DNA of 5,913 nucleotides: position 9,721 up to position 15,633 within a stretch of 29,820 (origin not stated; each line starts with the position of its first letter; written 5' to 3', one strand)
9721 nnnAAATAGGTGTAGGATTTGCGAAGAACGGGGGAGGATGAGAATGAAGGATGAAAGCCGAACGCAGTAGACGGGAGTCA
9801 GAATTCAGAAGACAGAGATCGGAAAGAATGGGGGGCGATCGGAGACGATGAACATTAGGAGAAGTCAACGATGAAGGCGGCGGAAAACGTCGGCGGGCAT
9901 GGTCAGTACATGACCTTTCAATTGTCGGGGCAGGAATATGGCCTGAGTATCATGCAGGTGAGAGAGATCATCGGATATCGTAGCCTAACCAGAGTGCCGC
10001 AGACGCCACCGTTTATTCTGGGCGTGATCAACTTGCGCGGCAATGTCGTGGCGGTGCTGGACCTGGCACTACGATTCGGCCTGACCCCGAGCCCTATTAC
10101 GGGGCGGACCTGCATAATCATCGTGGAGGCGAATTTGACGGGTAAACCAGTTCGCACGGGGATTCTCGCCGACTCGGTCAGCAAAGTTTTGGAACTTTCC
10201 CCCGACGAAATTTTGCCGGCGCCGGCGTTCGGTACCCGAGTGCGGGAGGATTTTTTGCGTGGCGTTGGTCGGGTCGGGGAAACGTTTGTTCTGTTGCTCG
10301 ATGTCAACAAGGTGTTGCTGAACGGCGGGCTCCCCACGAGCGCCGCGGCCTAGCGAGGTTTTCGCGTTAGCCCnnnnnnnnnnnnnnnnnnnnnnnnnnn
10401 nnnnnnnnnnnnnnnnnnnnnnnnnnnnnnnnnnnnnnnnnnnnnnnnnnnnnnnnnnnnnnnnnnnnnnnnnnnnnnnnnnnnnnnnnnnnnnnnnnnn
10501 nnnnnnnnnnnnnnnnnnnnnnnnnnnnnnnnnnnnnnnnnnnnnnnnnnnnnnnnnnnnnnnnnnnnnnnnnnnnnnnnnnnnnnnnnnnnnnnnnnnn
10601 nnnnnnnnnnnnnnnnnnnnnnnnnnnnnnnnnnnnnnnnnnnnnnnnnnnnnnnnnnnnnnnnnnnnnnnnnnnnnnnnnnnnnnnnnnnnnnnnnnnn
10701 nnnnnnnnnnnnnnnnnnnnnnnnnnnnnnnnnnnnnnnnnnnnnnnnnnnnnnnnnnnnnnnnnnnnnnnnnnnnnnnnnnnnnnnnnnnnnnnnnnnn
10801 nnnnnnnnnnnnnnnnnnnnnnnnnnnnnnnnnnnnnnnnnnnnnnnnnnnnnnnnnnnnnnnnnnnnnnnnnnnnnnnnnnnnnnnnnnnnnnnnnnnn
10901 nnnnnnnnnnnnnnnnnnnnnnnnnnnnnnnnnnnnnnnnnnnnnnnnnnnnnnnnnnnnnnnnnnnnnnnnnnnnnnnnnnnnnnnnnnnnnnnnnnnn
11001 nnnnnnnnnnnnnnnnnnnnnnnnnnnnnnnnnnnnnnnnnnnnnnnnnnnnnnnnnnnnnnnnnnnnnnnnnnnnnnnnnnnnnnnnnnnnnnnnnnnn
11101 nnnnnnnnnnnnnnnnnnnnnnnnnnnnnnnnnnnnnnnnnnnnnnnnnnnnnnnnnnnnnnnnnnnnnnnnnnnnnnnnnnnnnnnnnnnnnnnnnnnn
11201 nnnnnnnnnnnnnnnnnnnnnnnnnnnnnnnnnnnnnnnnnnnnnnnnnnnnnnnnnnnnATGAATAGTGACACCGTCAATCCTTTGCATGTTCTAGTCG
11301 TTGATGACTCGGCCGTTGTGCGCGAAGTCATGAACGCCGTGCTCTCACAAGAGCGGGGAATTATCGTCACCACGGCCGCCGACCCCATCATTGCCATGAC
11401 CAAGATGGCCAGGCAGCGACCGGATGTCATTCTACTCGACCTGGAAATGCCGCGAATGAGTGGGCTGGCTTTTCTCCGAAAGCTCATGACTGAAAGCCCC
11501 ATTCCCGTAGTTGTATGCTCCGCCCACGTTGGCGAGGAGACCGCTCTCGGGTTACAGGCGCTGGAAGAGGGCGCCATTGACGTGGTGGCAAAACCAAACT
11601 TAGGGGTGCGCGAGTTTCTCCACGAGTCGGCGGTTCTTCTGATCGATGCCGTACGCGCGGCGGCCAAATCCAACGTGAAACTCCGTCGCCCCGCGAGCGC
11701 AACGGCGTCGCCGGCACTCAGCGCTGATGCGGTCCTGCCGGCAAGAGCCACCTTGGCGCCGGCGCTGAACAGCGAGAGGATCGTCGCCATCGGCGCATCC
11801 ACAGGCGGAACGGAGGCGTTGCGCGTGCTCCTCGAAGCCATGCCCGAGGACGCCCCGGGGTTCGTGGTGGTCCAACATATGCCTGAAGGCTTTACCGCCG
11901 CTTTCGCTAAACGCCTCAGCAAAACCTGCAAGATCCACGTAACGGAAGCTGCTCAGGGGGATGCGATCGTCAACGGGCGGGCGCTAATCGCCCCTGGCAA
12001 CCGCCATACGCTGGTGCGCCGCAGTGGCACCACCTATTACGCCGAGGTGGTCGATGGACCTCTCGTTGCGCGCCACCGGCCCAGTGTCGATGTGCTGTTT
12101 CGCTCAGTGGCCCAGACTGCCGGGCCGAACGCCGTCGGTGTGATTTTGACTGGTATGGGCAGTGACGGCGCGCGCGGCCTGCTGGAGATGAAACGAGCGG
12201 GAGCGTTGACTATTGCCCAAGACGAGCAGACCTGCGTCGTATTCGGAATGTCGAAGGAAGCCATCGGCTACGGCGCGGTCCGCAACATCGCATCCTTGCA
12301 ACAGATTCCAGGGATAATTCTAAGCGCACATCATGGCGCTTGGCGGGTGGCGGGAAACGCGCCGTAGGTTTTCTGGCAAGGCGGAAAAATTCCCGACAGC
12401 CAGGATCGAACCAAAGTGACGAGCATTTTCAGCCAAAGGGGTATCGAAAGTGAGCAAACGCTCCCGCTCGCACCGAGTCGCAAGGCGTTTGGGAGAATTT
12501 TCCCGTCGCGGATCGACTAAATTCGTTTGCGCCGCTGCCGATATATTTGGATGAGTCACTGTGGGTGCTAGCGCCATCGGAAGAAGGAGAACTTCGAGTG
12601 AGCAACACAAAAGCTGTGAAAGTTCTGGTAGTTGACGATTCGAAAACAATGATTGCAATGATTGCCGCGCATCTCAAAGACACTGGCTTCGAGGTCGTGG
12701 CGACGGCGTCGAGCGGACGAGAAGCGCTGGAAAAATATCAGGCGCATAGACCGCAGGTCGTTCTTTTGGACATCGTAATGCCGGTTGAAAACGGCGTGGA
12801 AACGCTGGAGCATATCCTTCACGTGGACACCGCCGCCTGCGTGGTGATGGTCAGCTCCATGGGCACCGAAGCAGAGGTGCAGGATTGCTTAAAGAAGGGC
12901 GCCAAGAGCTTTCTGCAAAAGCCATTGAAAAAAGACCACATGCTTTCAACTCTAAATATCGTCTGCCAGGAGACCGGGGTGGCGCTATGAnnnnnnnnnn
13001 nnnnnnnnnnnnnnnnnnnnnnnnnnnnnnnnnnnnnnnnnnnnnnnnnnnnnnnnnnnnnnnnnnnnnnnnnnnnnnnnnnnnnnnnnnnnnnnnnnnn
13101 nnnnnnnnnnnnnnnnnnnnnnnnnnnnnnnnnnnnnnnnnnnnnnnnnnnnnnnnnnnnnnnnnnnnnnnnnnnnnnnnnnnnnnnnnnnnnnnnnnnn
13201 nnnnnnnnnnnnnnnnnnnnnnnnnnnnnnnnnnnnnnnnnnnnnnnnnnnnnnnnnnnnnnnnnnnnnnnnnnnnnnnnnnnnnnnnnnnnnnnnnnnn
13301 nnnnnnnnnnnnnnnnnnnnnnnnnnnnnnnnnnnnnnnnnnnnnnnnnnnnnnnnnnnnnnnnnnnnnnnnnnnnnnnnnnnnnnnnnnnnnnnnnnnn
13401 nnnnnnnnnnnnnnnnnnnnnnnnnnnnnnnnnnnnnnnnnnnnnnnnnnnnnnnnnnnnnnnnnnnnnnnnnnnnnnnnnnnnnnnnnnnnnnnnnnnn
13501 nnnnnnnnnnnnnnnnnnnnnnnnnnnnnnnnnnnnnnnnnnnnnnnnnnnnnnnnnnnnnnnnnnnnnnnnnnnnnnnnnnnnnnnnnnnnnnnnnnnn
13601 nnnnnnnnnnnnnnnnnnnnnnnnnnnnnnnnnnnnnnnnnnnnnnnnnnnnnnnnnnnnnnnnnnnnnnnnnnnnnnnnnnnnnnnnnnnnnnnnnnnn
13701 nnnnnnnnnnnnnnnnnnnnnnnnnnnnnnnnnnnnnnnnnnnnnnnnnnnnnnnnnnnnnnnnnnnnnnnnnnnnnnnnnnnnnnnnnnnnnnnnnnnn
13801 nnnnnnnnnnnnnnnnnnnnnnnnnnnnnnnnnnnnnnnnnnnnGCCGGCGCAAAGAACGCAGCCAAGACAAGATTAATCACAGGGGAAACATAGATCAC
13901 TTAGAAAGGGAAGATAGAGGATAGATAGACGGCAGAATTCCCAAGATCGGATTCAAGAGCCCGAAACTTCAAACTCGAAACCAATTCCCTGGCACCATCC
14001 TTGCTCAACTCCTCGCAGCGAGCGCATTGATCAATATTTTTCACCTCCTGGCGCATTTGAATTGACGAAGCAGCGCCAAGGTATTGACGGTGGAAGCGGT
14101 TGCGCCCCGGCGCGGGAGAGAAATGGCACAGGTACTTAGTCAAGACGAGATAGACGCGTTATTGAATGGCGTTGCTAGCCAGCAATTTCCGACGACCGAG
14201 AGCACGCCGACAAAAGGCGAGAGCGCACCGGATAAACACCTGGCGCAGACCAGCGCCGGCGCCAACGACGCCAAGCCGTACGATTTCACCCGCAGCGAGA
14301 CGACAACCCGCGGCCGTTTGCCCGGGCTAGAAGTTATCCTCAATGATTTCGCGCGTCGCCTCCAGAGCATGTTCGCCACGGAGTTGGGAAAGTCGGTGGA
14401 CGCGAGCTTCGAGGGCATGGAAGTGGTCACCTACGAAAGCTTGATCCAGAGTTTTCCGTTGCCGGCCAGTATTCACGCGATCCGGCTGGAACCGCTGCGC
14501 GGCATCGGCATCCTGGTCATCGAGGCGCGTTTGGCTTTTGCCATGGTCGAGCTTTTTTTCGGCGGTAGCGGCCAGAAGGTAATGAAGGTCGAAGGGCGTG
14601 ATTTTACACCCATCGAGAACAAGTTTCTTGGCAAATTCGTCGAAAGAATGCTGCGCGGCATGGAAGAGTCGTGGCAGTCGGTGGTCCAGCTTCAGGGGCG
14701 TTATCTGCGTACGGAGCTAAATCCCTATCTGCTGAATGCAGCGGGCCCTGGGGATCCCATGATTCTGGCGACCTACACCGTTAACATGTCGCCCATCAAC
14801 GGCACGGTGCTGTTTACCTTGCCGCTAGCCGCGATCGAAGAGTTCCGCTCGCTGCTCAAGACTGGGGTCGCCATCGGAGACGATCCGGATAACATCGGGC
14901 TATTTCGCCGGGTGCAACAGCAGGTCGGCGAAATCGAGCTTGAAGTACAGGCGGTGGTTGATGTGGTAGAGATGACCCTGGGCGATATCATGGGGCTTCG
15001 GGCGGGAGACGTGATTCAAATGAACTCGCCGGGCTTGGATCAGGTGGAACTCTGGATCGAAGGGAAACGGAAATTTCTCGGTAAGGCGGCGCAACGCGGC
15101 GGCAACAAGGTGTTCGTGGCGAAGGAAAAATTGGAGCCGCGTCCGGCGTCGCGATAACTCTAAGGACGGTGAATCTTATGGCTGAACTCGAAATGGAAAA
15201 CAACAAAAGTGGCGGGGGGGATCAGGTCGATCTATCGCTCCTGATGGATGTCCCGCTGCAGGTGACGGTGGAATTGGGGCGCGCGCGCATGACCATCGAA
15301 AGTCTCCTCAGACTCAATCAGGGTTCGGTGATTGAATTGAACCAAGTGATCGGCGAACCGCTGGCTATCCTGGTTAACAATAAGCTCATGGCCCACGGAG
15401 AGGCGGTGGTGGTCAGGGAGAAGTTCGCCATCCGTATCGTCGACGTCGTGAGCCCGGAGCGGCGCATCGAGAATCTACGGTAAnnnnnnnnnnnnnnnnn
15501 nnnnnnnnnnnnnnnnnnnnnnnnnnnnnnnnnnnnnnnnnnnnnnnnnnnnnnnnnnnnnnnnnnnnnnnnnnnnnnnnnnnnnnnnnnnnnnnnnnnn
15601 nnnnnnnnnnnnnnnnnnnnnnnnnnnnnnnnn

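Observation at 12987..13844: CheX-type phosphatase fused to four MshEN-like repeats: a candidate c-di-GMP-gated CheY-P phosphatase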

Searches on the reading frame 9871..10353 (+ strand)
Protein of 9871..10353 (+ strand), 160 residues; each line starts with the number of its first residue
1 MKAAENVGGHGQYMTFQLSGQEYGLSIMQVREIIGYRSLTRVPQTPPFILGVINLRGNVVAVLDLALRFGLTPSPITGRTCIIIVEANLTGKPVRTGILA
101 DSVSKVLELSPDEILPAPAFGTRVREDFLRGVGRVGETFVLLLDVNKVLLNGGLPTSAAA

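Call 13: search_protein_families(library=pfam, proteins=[window:9871-10353:+], max_evalue=0.001)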
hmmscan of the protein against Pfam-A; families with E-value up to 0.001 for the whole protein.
window:9871-10353:+ (160 aa): 1 family
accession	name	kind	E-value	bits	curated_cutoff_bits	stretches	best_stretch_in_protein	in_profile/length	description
PF01584.24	CheW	-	2.5e-37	128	23.5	1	12-149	1-134/138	CheW-like domain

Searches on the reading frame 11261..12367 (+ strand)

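Call 13: search_protein_families(library=pfam, proteins=[window:11261-12367:+], max_evalue=0.001)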
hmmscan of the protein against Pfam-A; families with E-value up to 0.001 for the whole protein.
window:11261-12367:+ (368 aa): 2 families
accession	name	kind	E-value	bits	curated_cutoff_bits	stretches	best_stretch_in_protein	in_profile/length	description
PF01339.22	CheB_methylest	-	1.5e-64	217.3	24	1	175-351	1-172/174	CheB methylesterase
PF00072.30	Response_reg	-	2.1e-23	83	30.2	1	11-112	1-100/111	Response regulator receiver domain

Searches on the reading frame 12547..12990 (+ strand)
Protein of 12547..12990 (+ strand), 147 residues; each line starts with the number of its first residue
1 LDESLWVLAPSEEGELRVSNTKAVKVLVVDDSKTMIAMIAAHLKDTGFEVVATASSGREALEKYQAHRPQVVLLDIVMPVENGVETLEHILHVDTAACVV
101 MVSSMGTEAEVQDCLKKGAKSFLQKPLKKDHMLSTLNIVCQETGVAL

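Call 13: search_protein_families(library=pfam, proteins=[window:12547-12990:+], max_evalue=0.001)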
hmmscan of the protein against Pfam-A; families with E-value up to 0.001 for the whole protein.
window:12547-12990:+ (147 aa): 1 family
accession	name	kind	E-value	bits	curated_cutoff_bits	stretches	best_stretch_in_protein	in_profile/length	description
PF00072.30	Response_reg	-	2.9e-26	92.3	30.2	1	26-136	1-110/111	Response regulator receiver domain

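Call 71: search_solved_structures(query=window:12598-12987:+, max_evalue=1e-10, show_alignments=2)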
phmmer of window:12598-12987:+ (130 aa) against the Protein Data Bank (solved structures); distinct sequences matched with E-value up to 1e-10: 49.
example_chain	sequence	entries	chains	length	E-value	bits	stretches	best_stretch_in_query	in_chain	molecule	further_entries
9rhz_C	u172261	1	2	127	1.9e-24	89.2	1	8-120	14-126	Chemotaxis protein CheY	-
6er7_A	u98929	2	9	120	5.5e-24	87.7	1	8-122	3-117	120aa long hypothetical chemotaxis protein (CheY)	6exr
4iga_A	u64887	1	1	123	6.8e-24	87.4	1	7-122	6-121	Chemotaxis protein CheY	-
1tmy_A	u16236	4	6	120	7.7e-24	87.2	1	8-122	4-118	CHEY PROTEIN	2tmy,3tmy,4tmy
1u0s_Y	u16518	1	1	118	1.1e-23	86.7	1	8-122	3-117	Chemotaxis protein cheY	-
4qyw_A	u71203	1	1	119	1.2e-22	83.4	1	8-122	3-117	Chemotaxis protein CheY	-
8q52_A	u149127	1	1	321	1.9e-22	82.8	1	4-115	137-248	Leucine-specific-binding protein,Chemotaxis protein CheY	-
3hzh_A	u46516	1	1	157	4.7e-22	81.5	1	8-117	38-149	Chemotaxis response regulator (CheY-3)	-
6c40_B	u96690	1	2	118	1.1e-21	80.3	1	8-122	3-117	Chemotaxis protein CheY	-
3cwo_X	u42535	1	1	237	7.4e-15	58.3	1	33-108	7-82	beta/alpha-barrel protein based on 1THF and 1TMY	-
2lle_A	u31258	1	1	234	8.7e-15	58.1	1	33-108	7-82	Chemotaxis protein CheY, Imidazole glycerol phosphate synthase subunit HisF chimera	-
1nxo_A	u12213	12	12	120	1.3e-14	57.6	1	8-115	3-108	DNA-binding response regulator | Response regulator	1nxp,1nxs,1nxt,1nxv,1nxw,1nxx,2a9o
6eb7_A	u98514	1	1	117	1.6e-14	57.2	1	8-115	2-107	DNA-binding response regulator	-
7esg_A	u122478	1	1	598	2.2e-14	56.8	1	6-110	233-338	Glutathione S-transferase,Protein-glutamate methylesterase/protein-glutamine glutaminase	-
9xzo_A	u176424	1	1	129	2.6e-14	56.6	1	7-113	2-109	De novo protein M1X0B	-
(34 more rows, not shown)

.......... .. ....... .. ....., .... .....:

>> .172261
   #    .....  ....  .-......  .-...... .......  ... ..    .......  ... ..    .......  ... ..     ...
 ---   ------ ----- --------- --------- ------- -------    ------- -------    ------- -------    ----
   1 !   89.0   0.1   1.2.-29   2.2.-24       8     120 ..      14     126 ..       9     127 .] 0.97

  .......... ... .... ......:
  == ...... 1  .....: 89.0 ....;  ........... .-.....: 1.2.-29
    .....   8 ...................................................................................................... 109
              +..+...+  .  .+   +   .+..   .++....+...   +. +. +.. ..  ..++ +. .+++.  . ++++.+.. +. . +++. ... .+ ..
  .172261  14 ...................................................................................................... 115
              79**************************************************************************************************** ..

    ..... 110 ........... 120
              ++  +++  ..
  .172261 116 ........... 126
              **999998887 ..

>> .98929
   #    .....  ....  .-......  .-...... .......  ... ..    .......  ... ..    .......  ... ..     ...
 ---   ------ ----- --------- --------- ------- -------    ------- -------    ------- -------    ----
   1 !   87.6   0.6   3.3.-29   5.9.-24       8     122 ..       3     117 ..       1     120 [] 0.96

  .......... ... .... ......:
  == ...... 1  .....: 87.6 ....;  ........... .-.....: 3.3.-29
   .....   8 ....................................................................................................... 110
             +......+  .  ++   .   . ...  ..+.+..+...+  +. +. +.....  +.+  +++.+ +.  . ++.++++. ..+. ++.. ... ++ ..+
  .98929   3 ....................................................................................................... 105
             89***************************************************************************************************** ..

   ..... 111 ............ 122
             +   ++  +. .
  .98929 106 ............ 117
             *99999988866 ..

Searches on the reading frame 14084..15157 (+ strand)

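Call 14: search_protein_families(library=pfam, proteins=[window:14084-15157:+], max_evalue=0.001)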
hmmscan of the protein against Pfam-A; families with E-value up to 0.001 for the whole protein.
window:14084-15157:+ (357 aa): 2 families
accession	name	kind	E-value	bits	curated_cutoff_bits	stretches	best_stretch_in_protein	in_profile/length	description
PF02154.20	FliM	-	4e-42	144.8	27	1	66-258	1-192/192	Flagellar motor switch protein FliM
PF01052.25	FliMN_C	-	9.7e-13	48.3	23.8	1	279-343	1-65/73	Type III flagellar switch regulator (C-ring) FliN C-term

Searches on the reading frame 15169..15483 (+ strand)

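Call 14: search_protein_families(library=pfam, proteins=[window:15169-15483:+], max_evalue=0.001)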
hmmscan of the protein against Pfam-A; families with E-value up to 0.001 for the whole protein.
window:15169-15483:+ (104 aa): 1 family
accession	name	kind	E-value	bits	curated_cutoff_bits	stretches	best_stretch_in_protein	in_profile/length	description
PF01052.25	FliMN_C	-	4e-25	88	23.8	1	24-94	2-72/73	Type III flagellar switch regulator (C-ring) FliN C-term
